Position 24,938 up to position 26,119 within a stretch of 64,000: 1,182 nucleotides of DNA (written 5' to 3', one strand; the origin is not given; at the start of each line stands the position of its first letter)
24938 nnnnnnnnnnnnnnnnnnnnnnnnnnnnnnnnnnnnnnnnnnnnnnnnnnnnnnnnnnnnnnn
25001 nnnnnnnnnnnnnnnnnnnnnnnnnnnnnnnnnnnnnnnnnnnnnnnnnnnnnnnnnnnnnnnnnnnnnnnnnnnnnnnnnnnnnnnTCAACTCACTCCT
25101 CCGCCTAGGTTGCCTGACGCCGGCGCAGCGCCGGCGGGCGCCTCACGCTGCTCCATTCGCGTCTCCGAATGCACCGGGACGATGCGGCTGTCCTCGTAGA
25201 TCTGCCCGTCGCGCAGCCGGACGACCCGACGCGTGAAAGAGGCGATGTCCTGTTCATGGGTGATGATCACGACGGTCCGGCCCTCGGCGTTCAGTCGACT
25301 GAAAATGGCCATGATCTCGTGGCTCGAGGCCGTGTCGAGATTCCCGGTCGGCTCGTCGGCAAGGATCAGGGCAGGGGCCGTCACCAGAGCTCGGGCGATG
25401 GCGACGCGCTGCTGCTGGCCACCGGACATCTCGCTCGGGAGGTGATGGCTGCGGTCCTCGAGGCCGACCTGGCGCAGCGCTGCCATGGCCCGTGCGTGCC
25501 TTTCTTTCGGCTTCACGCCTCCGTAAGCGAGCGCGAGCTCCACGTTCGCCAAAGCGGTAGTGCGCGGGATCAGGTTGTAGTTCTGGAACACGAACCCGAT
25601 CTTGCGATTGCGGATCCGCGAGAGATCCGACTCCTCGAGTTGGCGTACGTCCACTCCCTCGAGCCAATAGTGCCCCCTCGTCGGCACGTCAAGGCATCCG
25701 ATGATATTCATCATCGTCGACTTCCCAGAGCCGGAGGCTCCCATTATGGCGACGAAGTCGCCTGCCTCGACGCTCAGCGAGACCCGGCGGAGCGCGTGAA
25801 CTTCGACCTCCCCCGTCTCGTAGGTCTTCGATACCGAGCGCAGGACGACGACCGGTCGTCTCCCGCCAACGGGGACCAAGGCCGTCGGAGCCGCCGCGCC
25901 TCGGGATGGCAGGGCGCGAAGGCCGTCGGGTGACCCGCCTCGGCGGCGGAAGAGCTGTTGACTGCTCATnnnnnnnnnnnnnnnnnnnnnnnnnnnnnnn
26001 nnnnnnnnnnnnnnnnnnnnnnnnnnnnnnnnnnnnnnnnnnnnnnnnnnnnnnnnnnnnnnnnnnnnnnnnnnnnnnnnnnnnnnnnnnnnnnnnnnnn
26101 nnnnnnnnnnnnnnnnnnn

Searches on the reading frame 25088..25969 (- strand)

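Call 10: search_protein_families(library=pfam, proteins=[window:25088-25969:-], max_evalue=0.001)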
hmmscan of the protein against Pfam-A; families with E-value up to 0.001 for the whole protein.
window:25088-25969:- (293 aa): 3 families
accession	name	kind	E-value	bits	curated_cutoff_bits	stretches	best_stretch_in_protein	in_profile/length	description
PF00005.33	ABC_tran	-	1.1e-33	117.2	25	1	60-208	1-136/137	ABC transporter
PF02463.25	SMC_N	-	4.8e-05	23.3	40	0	179-253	135-212/220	RecF/RecN/SMC N terminal domain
PF13304.12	AAA_21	-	0.00014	22.5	27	0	177-238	216-298/304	AAA domain, putative AbiEii toxin, Type IV TA system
